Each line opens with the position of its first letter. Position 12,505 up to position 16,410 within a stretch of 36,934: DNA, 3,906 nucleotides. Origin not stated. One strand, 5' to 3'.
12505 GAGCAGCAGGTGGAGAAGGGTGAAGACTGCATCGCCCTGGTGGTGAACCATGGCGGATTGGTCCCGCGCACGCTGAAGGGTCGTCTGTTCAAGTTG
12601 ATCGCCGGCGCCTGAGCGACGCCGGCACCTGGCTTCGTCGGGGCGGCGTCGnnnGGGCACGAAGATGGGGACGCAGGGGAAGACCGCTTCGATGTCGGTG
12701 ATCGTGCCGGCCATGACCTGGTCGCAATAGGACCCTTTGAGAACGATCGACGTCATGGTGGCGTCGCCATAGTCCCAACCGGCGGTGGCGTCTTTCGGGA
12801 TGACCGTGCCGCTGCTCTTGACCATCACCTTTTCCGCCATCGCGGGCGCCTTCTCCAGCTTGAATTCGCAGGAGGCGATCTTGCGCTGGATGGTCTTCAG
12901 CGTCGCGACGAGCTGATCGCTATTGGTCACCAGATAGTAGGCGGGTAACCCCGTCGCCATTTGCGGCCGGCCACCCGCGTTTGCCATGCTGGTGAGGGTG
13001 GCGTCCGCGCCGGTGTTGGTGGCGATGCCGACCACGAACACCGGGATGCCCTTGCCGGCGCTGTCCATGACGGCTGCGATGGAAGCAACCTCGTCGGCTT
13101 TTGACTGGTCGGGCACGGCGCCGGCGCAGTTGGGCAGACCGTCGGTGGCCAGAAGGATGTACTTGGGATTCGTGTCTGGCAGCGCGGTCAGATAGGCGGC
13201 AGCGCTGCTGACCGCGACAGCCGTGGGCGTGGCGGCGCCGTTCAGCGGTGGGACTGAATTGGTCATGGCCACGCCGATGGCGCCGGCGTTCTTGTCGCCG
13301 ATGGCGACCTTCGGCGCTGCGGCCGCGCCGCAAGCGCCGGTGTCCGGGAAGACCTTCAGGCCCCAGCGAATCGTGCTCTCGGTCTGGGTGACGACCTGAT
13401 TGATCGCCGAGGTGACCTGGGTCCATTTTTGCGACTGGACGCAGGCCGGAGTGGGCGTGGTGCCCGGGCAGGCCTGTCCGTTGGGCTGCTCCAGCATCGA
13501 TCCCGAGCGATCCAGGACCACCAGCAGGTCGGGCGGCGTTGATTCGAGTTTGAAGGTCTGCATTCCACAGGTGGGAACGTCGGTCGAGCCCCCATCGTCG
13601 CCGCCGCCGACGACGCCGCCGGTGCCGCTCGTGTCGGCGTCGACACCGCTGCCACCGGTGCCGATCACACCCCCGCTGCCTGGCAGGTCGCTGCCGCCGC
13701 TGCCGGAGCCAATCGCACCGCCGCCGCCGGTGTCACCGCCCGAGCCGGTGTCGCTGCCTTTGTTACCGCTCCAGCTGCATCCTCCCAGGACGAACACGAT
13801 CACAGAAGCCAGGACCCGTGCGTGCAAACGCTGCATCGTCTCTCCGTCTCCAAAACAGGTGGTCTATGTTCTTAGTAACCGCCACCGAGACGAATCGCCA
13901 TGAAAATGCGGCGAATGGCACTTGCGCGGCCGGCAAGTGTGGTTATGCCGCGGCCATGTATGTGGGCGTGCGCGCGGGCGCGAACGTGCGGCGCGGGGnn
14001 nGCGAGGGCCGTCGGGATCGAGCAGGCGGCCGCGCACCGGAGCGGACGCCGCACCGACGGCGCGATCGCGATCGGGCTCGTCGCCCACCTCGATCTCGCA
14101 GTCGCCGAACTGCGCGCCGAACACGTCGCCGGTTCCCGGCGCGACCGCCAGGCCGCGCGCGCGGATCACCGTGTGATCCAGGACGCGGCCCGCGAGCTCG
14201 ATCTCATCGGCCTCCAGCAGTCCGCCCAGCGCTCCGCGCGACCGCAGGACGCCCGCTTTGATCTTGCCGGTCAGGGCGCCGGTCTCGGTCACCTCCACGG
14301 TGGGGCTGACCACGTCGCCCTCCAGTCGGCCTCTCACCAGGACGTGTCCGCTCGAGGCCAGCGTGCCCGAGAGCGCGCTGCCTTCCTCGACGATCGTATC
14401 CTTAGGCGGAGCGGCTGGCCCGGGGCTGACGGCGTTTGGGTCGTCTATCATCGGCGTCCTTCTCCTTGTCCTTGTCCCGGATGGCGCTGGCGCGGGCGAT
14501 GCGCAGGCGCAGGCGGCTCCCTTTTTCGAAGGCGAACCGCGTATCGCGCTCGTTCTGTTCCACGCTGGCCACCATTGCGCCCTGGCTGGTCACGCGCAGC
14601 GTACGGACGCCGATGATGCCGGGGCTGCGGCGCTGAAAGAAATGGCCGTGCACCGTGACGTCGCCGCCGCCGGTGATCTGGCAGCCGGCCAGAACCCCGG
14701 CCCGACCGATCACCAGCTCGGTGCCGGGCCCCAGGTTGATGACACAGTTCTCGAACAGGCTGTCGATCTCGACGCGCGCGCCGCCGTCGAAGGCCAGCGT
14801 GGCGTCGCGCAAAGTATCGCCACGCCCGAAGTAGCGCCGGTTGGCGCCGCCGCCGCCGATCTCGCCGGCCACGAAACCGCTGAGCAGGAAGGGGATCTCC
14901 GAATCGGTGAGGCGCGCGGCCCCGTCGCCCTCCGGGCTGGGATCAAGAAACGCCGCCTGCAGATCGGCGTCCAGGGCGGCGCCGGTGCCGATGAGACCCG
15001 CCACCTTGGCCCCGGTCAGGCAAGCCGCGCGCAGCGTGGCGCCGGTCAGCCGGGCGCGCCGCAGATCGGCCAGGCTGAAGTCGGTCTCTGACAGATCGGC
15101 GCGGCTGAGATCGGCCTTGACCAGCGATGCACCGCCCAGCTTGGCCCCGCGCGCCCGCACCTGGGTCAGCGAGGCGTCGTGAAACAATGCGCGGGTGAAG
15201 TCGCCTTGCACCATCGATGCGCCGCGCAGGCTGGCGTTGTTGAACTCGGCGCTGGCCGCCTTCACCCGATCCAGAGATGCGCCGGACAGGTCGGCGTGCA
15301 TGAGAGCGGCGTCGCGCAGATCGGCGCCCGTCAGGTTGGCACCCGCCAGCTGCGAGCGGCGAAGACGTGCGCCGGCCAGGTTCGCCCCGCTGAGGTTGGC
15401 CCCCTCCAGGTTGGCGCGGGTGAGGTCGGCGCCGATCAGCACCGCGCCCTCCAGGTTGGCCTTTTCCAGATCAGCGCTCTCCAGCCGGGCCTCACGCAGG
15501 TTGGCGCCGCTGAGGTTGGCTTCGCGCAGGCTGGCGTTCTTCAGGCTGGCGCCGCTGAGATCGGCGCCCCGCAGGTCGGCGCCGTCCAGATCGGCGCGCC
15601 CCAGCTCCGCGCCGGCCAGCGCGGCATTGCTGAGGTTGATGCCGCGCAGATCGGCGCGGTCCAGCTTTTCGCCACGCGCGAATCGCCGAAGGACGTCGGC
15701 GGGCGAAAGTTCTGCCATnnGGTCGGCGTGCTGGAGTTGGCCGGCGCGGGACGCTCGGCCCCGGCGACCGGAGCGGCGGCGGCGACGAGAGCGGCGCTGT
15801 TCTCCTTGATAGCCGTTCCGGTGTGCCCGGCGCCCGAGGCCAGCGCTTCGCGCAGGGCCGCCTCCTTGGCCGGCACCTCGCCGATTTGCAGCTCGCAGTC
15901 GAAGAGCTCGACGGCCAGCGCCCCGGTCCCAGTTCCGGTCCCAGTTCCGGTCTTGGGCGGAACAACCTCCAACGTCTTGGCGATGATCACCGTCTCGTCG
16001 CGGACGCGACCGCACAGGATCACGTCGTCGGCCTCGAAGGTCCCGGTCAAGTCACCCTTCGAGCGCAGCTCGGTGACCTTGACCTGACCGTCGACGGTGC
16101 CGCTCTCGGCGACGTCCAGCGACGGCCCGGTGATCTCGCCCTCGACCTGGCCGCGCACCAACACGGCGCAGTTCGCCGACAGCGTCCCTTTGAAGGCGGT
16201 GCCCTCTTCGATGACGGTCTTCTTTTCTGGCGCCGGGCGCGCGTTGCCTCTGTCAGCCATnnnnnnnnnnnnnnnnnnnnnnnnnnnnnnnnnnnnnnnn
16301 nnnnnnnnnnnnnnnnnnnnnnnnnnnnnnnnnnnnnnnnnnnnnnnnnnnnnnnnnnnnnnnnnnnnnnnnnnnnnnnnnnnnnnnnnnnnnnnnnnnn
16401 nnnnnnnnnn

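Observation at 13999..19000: Five-gene overlapping operon with a duplicated [pentapeptide-repeat protein + bactofilin] module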

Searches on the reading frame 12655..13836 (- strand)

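Call 9: search_protein_families(library=pfam, proteins=[window:12655-13836:-], max_evalue=0.001)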
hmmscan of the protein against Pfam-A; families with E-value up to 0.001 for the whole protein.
window:12655-13836:- (394 aa): 1 family
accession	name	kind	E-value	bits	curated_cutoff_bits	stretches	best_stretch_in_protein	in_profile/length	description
PF00092.34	VWA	-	3.8e-05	24.4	23.8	1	103-289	1-155/174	von Willebrand factor type A domain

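Call 50: search_protein_families(library=padloc, proteins=[window:12655-13836:-], max_evalue=0.01)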
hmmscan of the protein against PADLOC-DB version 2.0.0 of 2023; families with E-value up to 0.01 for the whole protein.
window:12655-13836:- (394 aa): 0 families

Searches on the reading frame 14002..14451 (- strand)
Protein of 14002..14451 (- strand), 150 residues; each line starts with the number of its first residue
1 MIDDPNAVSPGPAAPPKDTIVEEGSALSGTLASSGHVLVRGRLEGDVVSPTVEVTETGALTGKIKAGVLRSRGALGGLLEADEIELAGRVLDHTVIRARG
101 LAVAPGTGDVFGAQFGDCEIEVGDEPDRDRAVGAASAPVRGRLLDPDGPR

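Call 5: search_protein_families(library=pfam, proteins=[window:14002-14451:-], max_evalue=0.01)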
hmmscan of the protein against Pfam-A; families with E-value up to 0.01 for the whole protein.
window:14002-14451:- (150 aa): 1 family
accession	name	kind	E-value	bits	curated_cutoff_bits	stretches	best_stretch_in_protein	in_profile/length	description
PF04519.19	Bactofilin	-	1.1e-09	38.9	27.9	1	19-106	1-90/98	Polymer-forming cytoskeletal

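Call 6: search_protein_families(library=ncbifam, proteins=[window:14002-14451:-], max_evalue=0.01)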
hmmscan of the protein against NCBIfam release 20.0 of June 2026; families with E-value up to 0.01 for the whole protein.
window:14002-14451:- (150 aa): 0 families

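Call 50: search_protein_families(library=padloc, proteins=[window:14002-14451:-], max_evalue=0.01)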
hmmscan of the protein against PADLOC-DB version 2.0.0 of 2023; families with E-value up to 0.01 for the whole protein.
window:14002-14451:- (150 aa): 0 families

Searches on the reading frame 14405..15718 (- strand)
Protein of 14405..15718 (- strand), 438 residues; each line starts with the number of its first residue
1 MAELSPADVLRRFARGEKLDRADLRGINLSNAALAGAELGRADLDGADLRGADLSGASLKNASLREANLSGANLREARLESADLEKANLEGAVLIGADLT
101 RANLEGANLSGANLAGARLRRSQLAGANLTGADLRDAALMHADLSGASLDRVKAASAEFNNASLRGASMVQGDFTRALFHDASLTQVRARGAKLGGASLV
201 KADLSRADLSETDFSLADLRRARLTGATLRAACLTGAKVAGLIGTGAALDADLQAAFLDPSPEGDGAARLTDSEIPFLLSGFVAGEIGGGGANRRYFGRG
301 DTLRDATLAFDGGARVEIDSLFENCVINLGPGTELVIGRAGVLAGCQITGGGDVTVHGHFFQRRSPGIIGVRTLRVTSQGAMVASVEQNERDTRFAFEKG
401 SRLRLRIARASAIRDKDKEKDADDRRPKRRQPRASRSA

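Call 5: search_protein_families(library=pfam, proteins=[window:14405-15718:-], max_evalue=0.01)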
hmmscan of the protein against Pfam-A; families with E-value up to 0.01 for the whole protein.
window:14405-15718:- (438 aa): 4 families
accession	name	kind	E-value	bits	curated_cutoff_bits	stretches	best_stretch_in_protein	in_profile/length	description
PF00805.28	Pentapeptide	-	6.8e-59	195.4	20.2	7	42-79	1-38/40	Pentapeptide repeats (8 copies)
PF13576.12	Pentapeptide_3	-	2.9e-24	85.4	27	2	56-93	3-42/48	Pentapeptide repeats (9 copies)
PF13599.13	Pentapeptide_4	-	2.4e-22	79.2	38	3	157-230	1-74/78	Pentapeptide repeat region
PF25296.1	Decapeptide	-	1.2e-05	25.5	45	0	197-234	15-52/74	Decapeptide repeat region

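Call 6: search_protein_families(library=ncbifam, proteins=[window:14405-15718:-], max_evalue=0.01)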
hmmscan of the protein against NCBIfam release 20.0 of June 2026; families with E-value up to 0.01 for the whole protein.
window:14405-15718:- (438 aa): 17 families
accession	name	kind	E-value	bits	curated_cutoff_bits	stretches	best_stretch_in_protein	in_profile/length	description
NF052603.1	penta_Alr5209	equivalog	1.1e-61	206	125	5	36-113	17-94/113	Alr5209 family pentapeptide repeat protein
NF047416.1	penta_HetL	equivalog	3.5e-38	131.3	260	2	97-237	38-216/218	heterocyst differentiation pentapeptide repeat protein HetL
NF011743.0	PRK15196.1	equivalog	1.1e-35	123.1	354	2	17-193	162-333/350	type III secretion system effector PipB2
NF011744.0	PRK15197.1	equivalog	4.2e-28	98.3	274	3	15-110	157-252/291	SPI-2 type III secretion system effector PipB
NF033086.2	penta_rpt_Qnr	equivalog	1.9e-24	86.6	240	2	17-185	5-169/211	Qnr family pentapeptide repeat protein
NF000071.4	penta_rpt_QnrA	exception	2.3e-24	86.4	450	3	69-209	59-194/218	QnrA family quinolone resistance pentapeptide repeat protein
NF012152.0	penta_rpt_QnrC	exception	4.7e-22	79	500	2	19-200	8-185/221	QnrC family quinolone resistance pentapeptide repeat protein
NF012151.0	penta_rpt_QnrAS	exception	8.7e-19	68.4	490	2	16-152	56-192/218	QnrAS family quinolone resistance pentapeptide repeat protein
NF000421.1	penta_rpt_QnrVC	exception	4e-18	66.1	460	2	101-240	51-200/218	QnrVC family quinolone resistance pentapeptide repeat protein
NF033375.2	penta_rpt_QnrE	exception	8.9e-18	65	480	2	56-250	17-197/214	QnrE family quinolone resistance pentapeptide repeat protein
NF000349.1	mfpA_AE000516.2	equivalog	1.1e-17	64.5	360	4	78-159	78-159/183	pentapeptide repeat protein MfpA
NF000056.3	penta_rpt_QnrS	exception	3.1e-16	59.7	460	2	82-232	31-192/218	QnrS family quinolone resistance pentapeptide repeat protein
NF038182.1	penta_rpt_SmQnr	exception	4.2e-16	59.4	460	4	56-139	114-197/215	SmQnr family pentapeptide repeat protein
NF000420.1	penta_rpt_QnrB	exception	2.2e-15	57.2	460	1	22-155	69-202/214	QnrB family quinolone resistance pentapeptide repeat protein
NF000139.2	penta_rpt_QnrD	exception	4.6e-14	52.9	425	2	20-153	67-200/214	QnrD family quinolone resistance pentapeptide repeat protein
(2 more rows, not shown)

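Call 50: search_protein_families(library=padloc, proteins=[window:14405-15718:-], max_evalue=0.01)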
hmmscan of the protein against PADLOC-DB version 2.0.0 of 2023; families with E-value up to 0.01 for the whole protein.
window:14405-15718:- (438 aa): 0 families

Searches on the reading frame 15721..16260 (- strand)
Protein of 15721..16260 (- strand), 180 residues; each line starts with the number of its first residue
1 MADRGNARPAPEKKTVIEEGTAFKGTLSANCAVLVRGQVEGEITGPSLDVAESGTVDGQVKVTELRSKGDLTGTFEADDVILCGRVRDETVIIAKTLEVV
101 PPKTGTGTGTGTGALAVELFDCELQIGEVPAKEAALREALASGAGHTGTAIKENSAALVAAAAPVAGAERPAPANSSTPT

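Call 5: search_protein_families(library=pfam, proteins=[window:15721-16260:-], max_evalue=0.01)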
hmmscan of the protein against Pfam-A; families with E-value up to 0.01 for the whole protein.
window:15721-16260:- (180 aa): 1 family
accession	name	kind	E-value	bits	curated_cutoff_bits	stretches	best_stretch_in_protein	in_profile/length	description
PF04519.19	Bactofilin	-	1.4e-12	48.2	27.9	1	15-99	1-87/98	Polymer-forming cytoskeletal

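Call 6: search_protein_families(library=ncbifam, proteins=[window:15721-16260:-], max_evalue=0.01)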
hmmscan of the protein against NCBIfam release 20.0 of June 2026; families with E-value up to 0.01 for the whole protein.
window:15721-16260:- (180 aa): 0 families

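Call 50: search_protein_families(library=padloc, proteins=[window:15721-16260:-], max_evalue=0.01)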
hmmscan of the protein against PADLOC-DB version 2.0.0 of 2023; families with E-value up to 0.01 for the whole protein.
window:15721-16260:- (180 aa): 0 families

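Call 69: search_solved_structures(query=window:15721-16260:-, max_evalue=1, show_alignments=2)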
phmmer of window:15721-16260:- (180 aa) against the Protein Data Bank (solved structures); distinct sequences matched with E-value up to 1: 1.
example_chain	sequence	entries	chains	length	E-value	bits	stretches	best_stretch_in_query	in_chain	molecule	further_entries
2n3d_A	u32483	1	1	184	0.57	13.4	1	7-85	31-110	Bactofilin A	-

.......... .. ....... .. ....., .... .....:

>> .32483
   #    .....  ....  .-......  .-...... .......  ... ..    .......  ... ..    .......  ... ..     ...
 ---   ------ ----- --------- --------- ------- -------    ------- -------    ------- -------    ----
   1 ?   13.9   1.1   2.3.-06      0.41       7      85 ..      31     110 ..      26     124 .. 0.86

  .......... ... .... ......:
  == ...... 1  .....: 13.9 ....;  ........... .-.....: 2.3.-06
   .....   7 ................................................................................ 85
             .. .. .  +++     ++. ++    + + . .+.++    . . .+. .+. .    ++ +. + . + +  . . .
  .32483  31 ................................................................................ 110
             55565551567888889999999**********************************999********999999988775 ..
